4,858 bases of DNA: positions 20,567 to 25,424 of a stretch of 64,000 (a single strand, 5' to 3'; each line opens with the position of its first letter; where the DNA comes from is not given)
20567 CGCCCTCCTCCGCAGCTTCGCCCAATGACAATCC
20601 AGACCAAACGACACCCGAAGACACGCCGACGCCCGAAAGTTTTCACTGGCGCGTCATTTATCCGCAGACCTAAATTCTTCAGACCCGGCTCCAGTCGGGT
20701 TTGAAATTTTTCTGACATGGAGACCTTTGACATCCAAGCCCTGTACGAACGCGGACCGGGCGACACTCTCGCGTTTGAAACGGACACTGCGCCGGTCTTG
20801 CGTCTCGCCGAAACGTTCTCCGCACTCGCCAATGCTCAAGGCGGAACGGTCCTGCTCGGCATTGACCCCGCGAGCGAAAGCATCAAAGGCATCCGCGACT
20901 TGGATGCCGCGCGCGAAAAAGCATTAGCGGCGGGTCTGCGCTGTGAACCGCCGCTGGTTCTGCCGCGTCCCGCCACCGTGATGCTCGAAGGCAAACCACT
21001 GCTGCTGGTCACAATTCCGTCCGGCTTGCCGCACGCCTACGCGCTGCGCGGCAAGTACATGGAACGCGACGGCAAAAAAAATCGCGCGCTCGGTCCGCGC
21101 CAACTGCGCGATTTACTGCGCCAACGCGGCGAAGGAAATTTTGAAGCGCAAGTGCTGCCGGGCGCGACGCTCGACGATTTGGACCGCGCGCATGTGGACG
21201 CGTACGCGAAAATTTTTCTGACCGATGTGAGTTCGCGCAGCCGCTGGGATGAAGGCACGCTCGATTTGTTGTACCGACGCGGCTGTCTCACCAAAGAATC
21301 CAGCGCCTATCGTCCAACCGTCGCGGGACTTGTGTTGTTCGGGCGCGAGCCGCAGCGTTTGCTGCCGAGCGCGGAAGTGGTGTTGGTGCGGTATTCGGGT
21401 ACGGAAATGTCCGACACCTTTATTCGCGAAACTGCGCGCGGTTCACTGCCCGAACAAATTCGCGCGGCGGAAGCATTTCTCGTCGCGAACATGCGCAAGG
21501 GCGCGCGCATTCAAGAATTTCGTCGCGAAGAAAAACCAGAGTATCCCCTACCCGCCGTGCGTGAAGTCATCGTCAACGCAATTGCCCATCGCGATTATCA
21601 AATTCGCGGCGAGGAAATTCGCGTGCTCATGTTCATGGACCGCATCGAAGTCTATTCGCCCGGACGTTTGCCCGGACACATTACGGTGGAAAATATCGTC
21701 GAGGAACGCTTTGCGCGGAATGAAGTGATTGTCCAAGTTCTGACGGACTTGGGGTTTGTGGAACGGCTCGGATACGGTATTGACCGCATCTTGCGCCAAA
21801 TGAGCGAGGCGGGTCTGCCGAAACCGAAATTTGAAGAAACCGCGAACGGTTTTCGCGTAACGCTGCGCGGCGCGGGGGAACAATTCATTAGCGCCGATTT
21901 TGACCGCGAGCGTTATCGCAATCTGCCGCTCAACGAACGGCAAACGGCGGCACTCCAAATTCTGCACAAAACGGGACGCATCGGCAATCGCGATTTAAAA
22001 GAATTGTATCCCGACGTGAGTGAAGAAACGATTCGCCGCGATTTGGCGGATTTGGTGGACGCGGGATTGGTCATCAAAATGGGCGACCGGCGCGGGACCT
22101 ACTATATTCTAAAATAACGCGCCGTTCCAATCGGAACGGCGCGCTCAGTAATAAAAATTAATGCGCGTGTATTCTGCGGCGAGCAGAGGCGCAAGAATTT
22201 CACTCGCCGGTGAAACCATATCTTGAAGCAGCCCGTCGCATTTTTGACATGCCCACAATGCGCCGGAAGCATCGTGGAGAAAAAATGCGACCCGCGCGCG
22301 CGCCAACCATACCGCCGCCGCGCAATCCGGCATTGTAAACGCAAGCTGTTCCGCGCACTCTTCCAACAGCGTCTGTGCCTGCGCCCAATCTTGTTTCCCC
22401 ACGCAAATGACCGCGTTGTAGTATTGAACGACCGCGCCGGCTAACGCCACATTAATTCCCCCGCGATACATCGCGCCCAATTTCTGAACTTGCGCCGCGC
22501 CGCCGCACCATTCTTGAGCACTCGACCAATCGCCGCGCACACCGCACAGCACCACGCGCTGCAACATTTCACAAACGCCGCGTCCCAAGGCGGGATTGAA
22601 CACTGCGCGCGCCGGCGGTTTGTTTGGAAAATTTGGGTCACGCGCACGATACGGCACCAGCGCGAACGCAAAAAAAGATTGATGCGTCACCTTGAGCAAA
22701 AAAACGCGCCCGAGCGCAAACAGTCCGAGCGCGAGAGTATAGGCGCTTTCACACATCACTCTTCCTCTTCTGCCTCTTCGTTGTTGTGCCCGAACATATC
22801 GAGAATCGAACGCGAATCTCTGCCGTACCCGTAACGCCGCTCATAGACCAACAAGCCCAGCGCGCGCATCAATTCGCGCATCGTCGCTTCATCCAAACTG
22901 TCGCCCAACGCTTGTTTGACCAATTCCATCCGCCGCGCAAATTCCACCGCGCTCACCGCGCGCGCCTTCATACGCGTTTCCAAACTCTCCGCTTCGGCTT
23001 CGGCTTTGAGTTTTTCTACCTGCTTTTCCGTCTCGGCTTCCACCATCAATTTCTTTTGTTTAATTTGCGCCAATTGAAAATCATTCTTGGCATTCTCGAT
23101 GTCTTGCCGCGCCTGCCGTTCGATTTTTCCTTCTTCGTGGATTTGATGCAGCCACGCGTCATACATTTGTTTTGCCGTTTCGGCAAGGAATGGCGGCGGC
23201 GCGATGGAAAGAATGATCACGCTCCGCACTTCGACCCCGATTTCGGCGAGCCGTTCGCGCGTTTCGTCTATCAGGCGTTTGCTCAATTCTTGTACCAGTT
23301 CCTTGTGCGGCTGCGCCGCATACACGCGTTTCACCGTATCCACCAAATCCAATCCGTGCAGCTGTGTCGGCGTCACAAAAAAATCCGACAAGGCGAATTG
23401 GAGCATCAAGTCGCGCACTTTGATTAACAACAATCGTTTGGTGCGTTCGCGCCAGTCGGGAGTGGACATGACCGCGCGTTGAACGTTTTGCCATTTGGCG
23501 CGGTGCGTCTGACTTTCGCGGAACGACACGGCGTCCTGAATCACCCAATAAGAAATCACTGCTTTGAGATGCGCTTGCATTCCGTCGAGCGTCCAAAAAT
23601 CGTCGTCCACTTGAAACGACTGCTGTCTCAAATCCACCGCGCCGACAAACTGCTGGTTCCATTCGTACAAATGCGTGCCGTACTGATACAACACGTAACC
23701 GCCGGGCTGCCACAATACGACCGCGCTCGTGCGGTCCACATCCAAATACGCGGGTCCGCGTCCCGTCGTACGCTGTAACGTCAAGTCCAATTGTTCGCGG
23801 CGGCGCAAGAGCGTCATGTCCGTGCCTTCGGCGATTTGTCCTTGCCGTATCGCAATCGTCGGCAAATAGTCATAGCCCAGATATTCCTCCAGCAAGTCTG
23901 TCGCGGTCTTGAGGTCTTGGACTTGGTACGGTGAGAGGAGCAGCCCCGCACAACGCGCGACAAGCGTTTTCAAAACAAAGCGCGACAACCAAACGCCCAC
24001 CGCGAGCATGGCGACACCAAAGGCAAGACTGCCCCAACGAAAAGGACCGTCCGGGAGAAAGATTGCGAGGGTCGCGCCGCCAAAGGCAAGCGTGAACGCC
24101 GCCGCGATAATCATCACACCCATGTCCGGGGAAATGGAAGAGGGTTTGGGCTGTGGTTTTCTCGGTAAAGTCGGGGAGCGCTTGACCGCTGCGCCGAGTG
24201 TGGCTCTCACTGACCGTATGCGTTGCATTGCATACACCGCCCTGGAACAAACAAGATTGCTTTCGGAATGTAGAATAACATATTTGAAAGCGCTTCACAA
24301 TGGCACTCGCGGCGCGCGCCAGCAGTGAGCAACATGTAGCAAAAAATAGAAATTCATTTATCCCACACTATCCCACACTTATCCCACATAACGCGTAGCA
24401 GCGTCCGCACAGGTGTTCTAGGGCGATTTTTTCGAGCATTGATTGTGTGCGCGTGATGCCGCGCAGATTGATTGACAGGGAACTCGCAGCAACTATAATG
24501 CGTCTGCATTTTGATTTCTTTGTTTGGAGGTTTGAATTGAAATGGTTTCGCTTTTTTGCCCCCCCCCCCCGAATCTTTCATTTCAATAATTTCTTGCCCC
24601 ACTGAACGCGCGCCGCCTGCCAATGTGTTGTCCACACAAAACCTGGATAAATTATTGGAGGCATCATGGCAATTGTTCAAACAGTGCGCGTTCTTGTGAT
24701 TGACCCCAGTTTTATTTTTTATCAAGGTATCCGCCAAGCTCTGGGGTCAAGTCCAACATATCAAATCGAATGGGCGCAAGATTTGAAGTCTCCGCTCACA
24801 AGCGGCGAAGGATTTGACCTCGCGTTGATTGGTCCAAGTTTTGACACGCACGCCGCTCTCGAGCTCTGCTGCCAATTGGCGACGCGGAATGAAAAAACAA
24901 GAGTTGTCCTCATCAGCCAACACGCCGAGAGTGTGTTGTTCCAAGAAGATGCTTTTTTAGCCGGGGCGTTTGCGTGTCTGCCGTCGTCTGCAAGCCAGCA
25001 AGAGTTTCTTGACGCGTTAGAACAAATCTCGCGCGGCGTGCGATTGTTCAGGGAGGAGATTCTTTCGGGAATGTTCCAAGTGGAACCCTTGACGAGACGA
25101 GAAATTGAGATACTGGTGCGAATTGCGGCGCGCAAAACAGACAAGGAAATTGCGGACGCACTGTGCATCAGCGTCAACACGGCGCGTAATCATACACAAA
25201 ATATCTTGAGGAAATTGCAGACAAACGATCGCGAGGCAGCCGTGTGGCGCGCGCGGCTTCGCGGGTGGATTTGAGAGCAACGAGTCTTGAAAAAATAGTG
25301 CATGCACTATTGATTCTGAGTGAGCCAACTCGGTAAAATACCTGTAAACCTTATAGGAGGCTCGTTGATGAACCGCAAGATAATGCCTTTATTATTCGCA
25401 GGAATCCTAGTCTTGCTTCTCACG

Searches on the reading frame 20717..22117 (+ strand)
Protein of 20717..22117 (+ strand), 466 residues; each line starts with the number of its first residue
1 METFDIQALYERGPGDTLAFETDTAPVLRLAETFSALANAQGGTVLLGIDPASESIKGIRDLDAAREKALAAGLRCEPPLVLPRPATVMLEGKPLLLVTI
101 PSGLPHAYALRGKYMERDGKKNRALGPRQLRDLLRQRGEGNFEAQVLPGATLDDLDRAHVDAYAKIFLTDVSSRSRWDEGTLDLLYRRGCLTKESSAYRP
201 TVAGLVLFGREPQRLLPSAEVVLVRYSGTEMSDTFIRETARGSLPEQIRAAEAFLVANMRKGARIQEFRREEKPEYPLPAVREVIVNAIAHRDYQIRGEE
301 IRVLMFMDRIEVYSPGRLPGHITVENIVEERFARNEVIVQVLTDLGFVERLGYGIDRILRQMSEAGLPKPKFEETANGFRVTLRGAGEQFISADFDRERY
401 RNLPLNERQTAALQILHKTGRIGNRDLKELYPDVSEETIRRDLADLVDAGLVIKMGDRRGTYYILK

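Call 57: search_protein_families(library=pfam, proteins=[window:20717-22117:+], max_evalue=0.00001)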
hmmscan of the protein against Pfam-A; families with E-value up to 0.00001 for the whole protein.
window:20717-22117:+ (466 aa): 3 families
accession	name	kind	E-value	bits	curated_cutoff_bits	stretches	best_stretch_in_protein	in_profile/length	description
PF13749.12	HATPase_c_4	-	3.4e-25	88.3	26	1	298-383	1-89/89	Putative ATP-dependent DNA helicase recG C-terminal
PF04326.19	SLFN_AlbA_2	-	7.5e-12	46.3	25.3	1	30-125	20-117/118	Schlafen, AlbA_2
PF08220.18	HTH_DeoR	-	1.5e-06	28.3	21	1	408-454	1-46/57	DeoR-like helix-turn-helix domain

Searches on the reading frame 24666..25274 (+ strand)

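Call 57: search_protein_families(library=pfam, proteins=[window:24666-25274:+], max_evalue=0.00001)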
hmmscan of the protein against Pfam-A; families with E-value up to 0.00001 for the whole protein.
window:24666-25274:+ (202 aa): 1 family
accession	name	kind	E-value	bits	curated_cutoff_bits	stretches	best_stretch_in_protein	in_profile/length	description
PF00196.25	GerE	-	3.7e-13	49.3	23.5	1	141-193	2-54/57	Bacterial regulatory proteins, luxR family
